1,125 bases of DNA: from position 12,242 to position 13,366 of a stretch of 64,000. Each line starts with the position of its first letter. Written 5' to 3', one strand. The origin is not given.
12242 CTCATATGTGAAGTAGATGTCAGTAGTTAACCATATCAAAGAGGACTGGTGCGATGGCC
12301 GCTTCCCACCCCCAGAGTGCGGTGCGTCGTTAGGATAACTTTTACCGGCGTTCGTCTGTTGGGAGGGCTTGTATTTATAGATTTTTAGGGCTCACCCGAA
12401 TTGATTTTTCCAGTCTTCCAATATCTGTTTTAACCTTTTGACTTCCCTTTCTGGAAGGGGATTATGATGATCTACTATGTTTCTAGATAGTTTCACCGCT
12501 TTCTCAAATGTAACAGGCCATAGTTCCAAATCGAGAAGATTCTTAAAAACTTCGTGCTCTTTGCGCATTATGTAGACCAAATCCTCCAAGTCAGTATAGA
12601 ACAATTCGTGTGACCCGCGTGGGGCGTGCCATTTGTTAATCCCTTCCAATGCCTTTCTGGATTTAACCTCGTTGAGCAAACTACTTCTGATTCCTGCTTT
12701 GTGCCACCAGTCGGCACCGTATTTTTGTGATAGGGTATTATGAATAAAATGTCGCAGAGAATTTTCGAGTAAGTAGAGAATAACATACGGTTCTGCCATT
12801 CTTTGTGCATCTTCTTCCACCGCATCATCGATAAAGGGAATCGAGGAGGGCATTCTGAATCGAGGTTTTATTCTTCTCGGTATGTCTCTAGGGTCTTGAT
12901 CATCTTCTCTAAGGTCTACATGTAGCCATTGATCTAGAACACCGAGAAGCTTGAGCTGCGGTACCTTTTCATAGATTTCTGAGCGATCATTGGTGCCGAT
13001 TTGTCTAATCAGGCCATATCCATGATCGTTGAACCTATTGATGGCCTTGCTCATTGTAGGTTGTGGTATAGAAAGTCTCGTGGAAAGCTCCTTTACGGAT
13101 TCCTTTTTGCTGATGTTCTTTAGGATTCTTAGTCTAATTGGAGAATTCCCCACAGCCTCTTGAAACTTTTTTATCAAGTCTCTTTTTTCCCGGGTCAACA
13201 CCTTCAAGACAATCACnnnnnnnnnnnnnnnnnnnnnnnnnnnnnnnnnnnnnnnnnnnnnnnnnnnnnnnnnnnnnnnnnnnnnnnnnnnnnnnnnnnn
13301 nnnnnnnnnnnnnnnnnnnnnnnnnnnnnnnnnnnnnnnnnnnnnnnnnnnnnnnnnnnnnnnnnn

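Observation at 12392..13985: wHTH-HEPN fusion protein in an overlapping operon with three small HTH proteins (two paralogous)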

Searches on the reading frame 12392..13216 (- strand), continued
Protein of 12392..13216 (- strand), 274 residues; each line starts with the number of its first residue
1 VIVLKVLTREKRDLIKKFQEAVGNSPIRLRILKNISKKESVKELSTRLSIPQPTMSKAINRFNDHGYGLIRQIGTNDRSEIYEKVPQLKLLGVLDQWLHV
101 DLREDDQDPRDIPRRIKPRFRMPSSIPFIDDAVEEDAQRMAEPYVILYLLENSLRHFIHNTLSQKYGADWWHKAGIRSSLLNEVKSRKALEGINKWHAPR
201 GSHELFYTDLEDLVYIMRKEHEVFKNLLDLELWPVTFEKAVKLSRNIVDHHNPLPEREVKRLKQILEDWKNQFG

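Call 36: search_protein_representatives(alignment_id=A1)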
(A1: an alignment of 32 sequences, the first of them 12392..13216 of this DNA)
Query: 32 sequences, 267 profile positions. Proteins with E-value up to 0.001 (for the whole library): 1343; up to 1e-10: 672; up to 1e-30: 90. The best 150 are listed.
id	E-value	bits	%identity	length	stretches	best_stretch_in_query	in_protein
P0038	3.9e-97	341.4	-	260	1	7-266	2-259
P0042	4.1e-93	328.2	-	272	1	1-267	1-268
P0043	3.4e-87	308.8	-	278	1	2-267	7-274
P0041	5.3e-83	295.1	-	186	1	82-267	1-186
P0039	4.7e-81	288.7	-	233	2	91-266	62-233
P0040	6.1e-80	285.0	-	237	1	89-266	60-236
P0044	7.5e-80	284.7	-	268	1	1-266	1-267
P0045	8.7e-69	248.5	-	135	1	133-267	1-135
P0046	2.6e-52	194.4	-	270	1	6-267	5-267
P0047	3.5e-52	194.0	-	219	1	26-222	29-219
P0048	3.6e-49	184.2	-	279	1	106-266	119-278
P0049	9.5e-49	182.8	-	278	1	89-266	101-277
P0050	6.6e-47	176.7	-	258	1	61-266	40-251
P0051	9.7e-45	169.6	-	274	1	100-266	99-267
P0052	3.6e-43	164.5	-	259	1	87-267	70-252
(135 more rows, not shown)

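Call 39: fold_search(model_id=the predicted structure, library=pdb)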
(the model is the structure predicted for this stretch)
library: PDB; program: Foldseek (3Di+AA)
matches with E <= 10: 781; with E <= 0.001: 0
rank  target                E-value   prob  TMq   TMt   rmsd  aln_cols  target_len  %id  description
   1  4omz_C                1.2e-02  1.00  0.25  0.61   4.5        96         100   23  Crystal Structure of NolR from Sinorhizobium fredii (released 2014-04-16)
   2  6j05_A                1.4e-02  1.00  0.25  0.59   6.7       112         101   18  Structures of two ArsR As(III)-responsive repressors: implications for the mechanism of derepression (released 2019-07-03)
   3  6j05_B                2.8e-02  1.00  0.23  0.62   4.6        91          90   21  Structures of two ArsR As(III)-responsive repressors: implications for the mechanism of derepression (released 2019-07-03)
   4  4omz_A                3.1e-02  1.00  0.25  0.62   4.5        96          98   23  Crystal Structure of NolR from Sinorhizobium fredii (released 2014-04-16)
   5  4omy_A                3.4e-02  1.00  0.25  0.64   4.5        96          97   23  Crystal Structure of SeMet NolR from Sinorhizobium fredii in complex with oligo AT DNA (released 2014-04-16)
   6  6cda                  4.9e-02  1.00  0.26  0.66   4.0        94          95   21  Crystal structure of L34A CzrA in the Zn(II)bound state (released 2018-07-11)
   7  3vod_B                4.9e-02  1.00  0.22  0.41   8.5       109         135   17  Crystal Structure of mutant MarR C80S from E.coli (released 2013-03-06)
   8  6o8k                  5.1e-02  1.00  0.25  0.63   3.5        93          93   26  Crystal Structure of apo and reduced Sulfide-responsive transcriptional repressor (SqrR) from Rhodobacter capsulatus. (released 2020-04-01)
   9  4omz_B                5.1e-02  1.00  0.25  0.63   4.4        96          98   23  Crystal Structure of NolR from Sinorhizobium fredii (released 2014-04-16)
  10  8qkf_A                5.1e-02  1.00  0.25  0.58   4.4        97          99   21  SmtB protein of Mycobacterium smegmatis (released 2024-09-25)
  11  3bpv                  5.4e-02  1.00  0.23  0.42   6.0       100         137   17  Crystal Structure of MarR (released 2008-05-20)
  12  1r1u_A                5.7e-02  1.00  0.27  0.67   3.8        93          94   20  Crystal structure of the metal-sensing transcriptional repressor CzrA from Staphylococcus aureus in the apo-form (released 2004-05-18)
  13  3f3x                  5.7e-02  1.00  0.23  0.43   8.0        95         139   25  Crystal structure of the transcriptional regulator BldR from Sulfolobus Solfataricus (released 2009-05-05)
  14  6cdb_A                6.0e-02  1.00  0.27  0.66   3.9        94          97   21  Crystal Structure of V66L CzrA in the Zn(II)bound state (released 2018-07-11)
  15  8qkf_B                6.3e-02  1.00  0.27  0.68   3.7        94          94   21  SmtB protein of Mycobacterium smegmatis (released 2024-09-25)
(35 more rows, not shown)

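Call 41: search_solved_structures(query=A1, max_evalue=1)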
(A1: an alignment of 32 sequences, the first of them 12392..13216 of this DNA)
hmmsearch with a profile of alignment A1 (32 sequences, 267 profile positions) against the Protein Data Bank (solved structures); distinct sequences matched with E-value up to 1: 35.
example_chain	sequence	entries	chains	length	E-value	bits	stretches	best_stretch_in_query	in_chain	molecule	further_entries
6cda_A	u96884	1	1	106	0.0084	19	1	5-80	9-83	ArsR family transcriptional regulator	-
7k58_K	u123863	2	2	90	0.013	18.3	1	127-169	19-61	Dynein light chain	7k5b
6t4q_SZ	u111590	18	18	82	0.013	18.3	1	8-79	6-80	40S ribosomal protein S25-A | 40S ribosomal protein S25 | Small ribosomal subunit protein eS25A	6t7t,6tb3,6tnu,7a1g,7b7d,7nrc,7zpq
6zyw_J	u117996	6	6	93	0.014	18.3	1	127-169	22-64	Dynein light chain | Dynein light chain LC8_2a (LC8E)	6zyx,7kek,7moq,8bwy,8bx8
1r1u_A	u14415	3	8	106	0.015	18.1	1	5-80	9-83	repressor protein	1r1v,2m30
2kjb_A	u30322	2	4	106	0.015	18.1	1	5-80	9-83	CzrA protein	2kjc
8ut0_AA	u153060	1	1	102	0.019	17.8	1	8-80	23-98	40S ribosomal protein S25-A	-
6cdb_A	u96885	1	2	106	0.019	17.8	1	5-80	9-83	ArsR family transcriptional regulator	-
4u3m_D5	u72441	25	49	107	0.022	17.6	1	8-80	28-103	40S ribosomal protein S25-A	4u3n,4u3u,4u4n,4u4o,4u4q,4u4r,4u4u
3j6x_25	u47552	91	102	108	0.022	17.6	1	8-80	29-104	40S ribosomal protein S25 | 40S ribosomal protein rpS25 (S25e) | 40S ribosomal protein S25-A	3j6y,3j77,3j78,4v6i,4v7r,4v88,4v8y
7nwg_a2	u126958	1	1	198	0.024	17.5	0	40-109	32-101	ribosomal protein eS25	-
6snt_Z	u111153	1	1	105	0.032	17.1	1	8-79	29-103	40S ribosomal protein S25-A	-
4uer_8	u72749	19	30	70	0.037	16.9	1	22-80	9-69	ES25 | 40S ribosomal protein S25-A | Small ribosomal subunit protein eS25A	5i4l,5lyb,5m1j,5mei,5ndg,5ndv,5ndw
3jth_A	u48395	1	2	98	0.037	16.8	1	13-78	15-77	Transcription activator HlyU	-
6i7o_K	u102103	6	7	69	0.038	16.8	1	22-80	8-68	40S ribosomal protein S25-A | RPS25A isoform 1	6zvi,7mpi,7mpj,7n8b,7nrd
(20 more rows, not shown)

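Call 49: search_protein_families(library=padloc, proteins=[L018:3881-4135:+, L018:4116-4382:+, L018:4379-4753:+, L018:4716-5468:+, L018:5465-5782:+, L021:3804-4148:+, L021:4129-4368:+, L021:4370-4684:+, L021:4653-5492:+, L004:4537-5004:+], max_evalue=0.1)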
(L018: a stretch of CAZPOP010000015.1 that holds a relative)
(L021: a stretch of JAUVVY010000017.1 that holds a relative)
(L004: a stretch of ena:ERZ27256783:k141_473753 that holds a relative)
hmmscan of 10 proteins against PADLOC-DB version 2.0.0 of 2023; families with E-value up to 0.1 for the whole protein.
L018:3881-4135:+ (84 aa): 1 family
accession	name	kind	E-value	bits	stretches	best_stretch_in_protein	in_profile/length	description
PDLC04020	PD-Lambda-6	-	0.0058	14.8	1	26-65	36-75/131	-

L018:4116-4382:+ (88 aa): 1 family
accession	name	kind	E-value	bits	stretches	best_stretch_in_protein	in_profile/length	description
PDLC04865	PDC-S05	-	0.0024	16.1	1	28-86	14-74/91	-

L018:4379-4753:+ (124 aa): 4 families
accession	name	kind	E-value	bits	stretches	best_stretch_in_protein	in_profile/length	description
PDLC01438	Csa3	-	0.00028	19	1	3-117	128-220/305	"CAS-I,CAS-II,CAS-III,CAS-IV,CAS-V,CAS-VI; associated_signaling"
PDLC01044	Csa3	-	0.0061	14.5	1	41-87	136-180/194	Type I-A associated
PDLC01268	CasR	-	0.013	13.5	1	27-88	112-170/179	"CAS-I,CAS-II,CAS-III,CAS-IV,CAS-V,CAS-VI; associated_signaling"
PDLC02751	PbeC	-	0.026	11.2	1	38-121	426-500/668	PbeC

L018:4716-5468:+ (250 aa): 3 families
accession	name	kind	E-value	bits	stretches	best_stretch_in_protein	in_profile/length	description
PDLC04592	PDC-M34B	-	8.8e-53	176.8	1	70-245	17-190/192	-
PDLC04591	PDC-M34B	-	6.7e-30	102.3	1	98-243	37-182/185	-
PDLC04590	PDC-M34B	-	2.4e-26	90.4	1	105-245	6-145/147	-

L018:5465-5782:+ (105 aa): 2 families
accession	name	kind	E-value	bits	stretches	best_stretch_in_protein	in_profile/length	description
PDLC02207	MzaE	-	0.0014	15.2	1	23-76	134-188/598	-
PDLC04787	PDC-S01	-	0.0048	13.8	1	49-96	239-286/412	-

L021:3804-4148:+ (114 aa): 2 families
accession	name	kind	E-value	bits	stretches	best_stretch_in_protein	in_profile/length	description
PDLC04369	PDC-M05A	-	0.00027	18.6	1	37-82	20-66/201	-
PDLC01857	CARF3--CARF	-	0.0087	13.7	1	18-84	116-181/201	-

L021:4129-4368:+ (79 aa): 0 families

L021:4370-4684:+ (104 aa): 0 families

L021:4653-5492:+ (279 aa): 3 families
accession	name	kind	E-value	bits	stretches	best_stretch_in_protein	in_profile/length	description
PDLC04592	PDC-M34B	-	9.8e-34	114.7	1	116-267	44-190/192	-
PDLC04590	PDC-M34B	-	8e-17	59.6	1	125-267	8-145/147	-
PDLC04591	PDC-M34B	-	1.9e-12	45.4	1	126-263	47-180/185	-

L004:4537-5004:+ (155 aa): 3 families
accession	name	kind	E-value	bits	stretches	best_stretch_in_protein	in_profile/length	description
PDLC04592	PDC-M34B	-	1.4e-22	78.3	1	14-136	61-183/192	-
PDLC04591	PDC-M34B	-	6.4e-10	37.2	1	15-133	55-174/185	-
PDLC04590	PDC-M34B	-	1.2e-07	29.8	1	20-136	22-138/147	-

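Call 64: find_related_loci(query=A1, collection=viral_contigs, flank=6000)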
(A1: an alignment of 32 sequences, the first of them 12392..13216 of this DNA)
Query A1 (274 aa) in viral_contigs; peptide patterns used: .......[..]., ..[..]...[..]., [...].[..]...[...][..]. (x = any residue, [..] = any of these).
117 stretches matched a pattern, but none encodes a relative of the query by tblastn (E <= 1e-3).

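Call 67: find_encoding_contigs(protein=P0039, flank=8000, max_places=1)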
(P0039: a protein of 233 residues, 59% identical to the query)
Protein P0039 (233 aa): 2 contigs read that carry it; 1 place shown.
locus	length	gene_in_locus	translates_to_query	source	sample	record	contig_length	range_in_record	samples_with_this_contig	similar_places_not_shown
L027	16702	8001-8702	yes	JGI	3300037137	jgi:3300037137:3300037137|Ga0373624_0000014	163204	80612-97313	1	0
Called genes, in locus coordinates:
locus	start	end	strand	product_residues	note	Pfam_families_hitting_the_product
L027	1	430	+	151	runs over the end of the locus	-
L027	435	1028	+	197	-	PF00265:TK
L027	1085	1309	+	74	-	-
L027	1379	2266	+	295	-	-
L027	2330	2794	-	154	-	-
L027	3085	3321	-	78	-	-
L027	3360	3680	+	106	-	-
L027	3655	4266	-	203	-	PF13489:Methyltransf_23, PF01209:Ubie_methyltran (weak), PF13847:Methyltransf_31, PF08241:Methyltransf_11, PF08242:Methyltransf_12 (weak), PF13649:Methyltransf_25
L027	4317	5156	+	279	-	-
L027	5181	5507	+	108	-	-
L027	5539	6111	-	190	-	-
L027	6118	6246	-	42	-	-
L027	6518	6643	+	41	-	-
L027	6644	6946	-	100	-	PF13412:HTH_24 (faint), PF16221:HTH_47 (faint), PF01978:TrmB (weak), PF01022:HTH_5 (weak), PF12802:MarR_2 (faint)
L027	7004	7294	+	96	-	-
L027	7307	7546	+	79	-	-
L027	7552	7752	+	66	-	-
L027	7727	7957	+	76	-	-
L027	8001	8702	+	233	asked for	-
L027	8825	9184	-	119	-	-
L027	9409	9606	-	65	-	-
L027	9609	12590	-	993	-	PF04313:HSDR_N (faint), PF02384:N6_Mtase, PF01170:UPF0020 (faint), PF20473:MmeI_Mtase, PF07669:Eco57I, PF12950:TaqI_C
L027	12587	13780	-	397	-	PF10926:DUF2800 (weak), PF12705:PDDEXK_1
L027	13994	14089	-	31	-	-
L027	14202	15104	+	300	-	PF02661:Fic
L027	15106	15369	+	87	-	-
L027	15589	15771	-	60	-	-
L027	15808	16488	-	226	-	-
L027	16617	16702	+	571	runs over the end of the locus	-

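Call 68: find_encoding_contigs(protein=P0015, flank=8000, max_places=1)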
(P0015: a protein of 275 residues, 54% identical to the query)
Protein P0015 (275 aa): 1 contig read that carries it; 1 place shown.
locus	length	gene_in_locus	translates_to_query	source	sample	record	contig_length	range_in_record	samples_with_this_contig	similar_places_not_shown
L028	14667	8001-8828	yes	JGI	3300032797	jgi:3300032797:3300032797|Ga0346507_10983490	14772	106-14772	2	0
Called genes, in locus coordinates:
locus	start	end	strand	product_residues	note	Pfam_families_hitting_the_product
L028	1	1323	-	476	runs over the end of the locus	?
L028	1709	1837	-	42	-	-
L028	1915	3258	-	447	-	PF13701:DDE_Tnp_1_4, PF01609:DDE_Tnp_1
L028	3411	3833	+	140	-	-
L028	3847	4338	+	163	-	PF08937:ThsB_TIR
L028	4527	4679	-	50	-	-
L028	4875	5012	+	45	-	-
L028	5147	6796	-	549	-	PF03235:GmrSD_N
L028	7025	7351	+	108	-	PF16221:HTH_47 (faint), PF01022:HTH_5 (weak)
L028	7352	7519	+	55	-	-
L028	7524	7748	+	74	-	-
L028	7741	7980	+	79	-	-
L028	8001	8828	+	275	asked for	PF18731:HEPN_Swt1 (weak)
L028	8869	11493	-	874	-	PF04465:DUF499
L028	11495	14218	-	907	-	PF06634:DUF1156, PF01555:N6_N4_Mtase (faint), PF03602:Cons_hypoth95 (faint)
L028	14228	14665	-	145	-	?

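Call 69: find_encoding_contigs(protein=P0016, flank=8000, max_places=1)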
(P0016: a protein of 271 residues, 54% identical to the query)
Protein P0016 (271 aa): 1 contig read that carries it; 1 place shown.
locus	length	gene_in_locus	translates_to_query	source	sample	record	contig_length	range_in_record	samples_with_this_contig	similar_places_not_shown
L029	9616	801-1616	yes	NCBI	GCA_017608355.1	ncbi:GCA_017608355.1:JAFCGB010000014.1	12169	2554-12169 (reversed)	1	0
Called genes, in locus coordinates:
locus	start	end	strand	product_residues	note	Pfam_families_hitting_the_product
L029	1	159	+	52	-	?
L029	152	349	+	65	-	-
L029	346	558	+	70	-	-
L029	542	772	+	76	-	-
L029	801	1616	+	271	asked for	PF01022:HTH_5 (faint), PF18731:HEPN_Swt1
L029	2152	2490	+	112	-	-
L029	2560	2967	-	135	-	-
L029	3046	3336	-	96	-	-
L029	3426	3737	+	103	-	-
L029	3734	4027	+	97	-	-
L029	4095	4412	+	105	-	PF01428:zf-AN1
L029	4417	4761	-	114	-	-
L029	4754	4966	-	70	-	-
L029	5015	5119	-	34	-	-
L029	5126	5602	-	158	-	-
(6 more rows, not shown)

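Call 70: find_encoding_contigs(protein=P0022, flank=8000, max_places=1)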
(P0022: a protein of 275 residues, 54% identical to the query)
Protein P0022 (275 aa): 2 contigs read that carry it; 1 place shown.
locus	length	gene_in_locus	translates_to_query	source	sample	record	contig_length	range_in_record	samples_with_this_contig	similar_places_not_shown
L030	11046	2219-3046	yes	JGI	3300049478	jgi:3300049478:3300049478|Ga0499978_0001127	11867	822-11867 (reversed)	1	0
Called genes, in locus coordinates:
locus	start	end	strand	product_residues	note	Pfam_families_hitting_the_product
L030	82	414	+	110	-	PF01022:HTH_5 (faint)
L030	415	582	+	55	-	-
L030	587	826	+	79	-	-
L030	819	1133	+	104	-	-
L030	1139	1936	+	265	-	PF04326:SLFN_AlbA_2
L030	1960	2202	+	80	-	-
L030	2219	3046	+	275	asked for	PF18731:HEPN_Swt1 (weak)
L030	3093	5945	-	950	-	PF01170:UPF0020 (faint), PF02384:N6_Mtase, PF07669:Eco57I (weak)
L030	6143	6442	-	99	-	-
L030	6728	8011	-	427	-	PF13701:DDE_Tnp_1_4, PF01609:DDE_Tnp_1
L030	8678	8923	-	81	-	-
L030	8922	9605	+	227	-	PF00578:AhpC-TSA, PF08534:Redoxin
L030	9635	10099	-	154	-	-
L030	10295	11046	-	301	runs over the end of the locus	PF01075:Glyco_transf_9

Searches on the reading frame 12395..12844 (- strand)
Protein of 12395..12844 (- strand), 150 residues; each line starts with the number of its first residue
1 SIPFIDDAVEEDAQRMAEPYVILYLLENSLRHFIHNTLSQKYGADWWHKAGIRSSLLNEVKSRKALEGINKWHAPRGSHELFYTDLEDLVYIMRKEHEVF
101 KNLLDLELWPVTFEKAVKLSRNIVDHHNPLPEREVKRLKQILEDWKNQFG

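Call 50: predict_structure(alignment_id=A2)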
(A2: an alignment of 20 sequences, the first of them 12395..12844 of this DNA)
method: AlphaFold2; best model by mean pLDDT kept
length: 150 residues; sequences in the alignment: 20
mean_pLDDT: 88.0   pTM: 0.81
mean pLDDT of the five models: 88.0, 87.8, 87.0, 85.2, 82.1
residues with pLDDT >= 90: 86; 70-90: 59; 50-70: 5; < 50: 0
segments of 3 or more residues with pLDDT < 50: none
pLDDT, mean of each block of 10 residues (from residue 1): 87 90 92 95 93 92 84 73 90 91 81 85 84 92 88
secondary structure, 60 per line:
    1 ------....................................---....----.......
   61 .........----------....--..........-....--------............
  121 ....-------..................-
elements in order: H7-42 H46-49 H54-69 H80-83 H86-95 H97-100 H109-124 H132-149

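Call 54: fold_search(model_id=the predicted structure, library=pdb)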
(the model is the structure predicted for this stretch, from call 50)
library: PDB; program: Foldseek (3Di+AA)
matches with E <= 10: 73; with E <= 0.001: 0
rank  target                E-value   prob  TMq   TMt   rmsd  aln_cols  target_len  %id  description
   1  5yjc_B                1.6e+00  0.23  0.40  0.26  14.2       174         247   11  Structural insights into the CRISPR-Cas-associated ribonuclease activity of Staphylococcus epidermidis Csm6 (released 2018-10-17)
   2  2kmf_MODEL_1_A        1.8e+00  0.14  0.25  0.31   9.7       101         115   15  Solution Structure of Psb27 from cyanobacterial photosystem II (released 2009-09-08)
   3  5z1n                  1.9e+00  0.04  0.15  0.15  17.9       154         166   12  Crystal structure of C terminal region of G-protein interacting protein 1 (Gip1) from Dictyostelium discoideum (released 2018-10-17)
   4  9jc1_I                2.1e+00  0.08  0.18  0.08  11.8       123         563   13  Engineering of ATP synthase (released 2025-07-09)
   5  7ah0                  2.2e+00  0.13  0.23  0.31   9.5        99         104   13  Crystal structure of the de novo designed two-heme binding protein, 4D2 (released 2021-10-06)
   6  4bjn_B                2.6e+00  0.15  0.34  0.26  12.2       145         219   10  Crystal structure of the flax-rust effector AvrM-A (released 2013-10-16)
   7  4bjn_E                2.9e+00  0.14  0.34  0.26  12.0       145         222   10  Crystal structure of the flax-rust effector AvrM-A (released 2013-10-16)
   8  5ch6_A                3.6e+00  0.03  0.14  0.09  15.3       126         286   13  Crystal Structure of FRIGIDA Flowering-time Regulator (released 2016-05-25)
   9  5aqd_A                3.8e+00  0.05  0.22  0.20  12.3       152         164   14  Crystal structure of Phormidium Phycoerythrin at pH 8.5 (released 2016-06-29)
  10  8ccr                  4.0e+00  0.09  0.23  0.31   9.3        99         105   11  Crystal structure of the T19D mutant of the de novo diheme binding 4D2 (released 2023-08-09)
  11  8ouw_D                4.0e+00  0.06  0.19  0.15  15.7        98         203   13  Cryo-EM structure of CMG helicase bound to TIM-1/TIPN-1 and homodimeric DNSN-1 on fork DNA (Caenorhabditis elegans) (released 2023-08-16)
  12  6m5g_F                4.0e+00  0.02  0.13  0.16  14.9       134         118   14  F-actin-Utrophin complex (released 2020-05-20)
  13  3u3b_A                4.2e+00  0.09  0.26  0.35   9.8       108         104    9  Crystal Structure of Computationally Redesigned Four-Helix Bundle (released 2012-06-13)
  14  6tnn_H                4.5e+00  0.03  0.18  0.20  14.8       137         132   14  Mini-RNase III (Mini-III) bound to 50S ribosome with precursor 23S rRNA (released 2020-09-30)
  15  5jxd                  4.5e+00  0.03  0.20  0.18  13.5       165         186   12  Crystal structure of murine Tnfaip8 C165S mutant (released 2017-06-28)
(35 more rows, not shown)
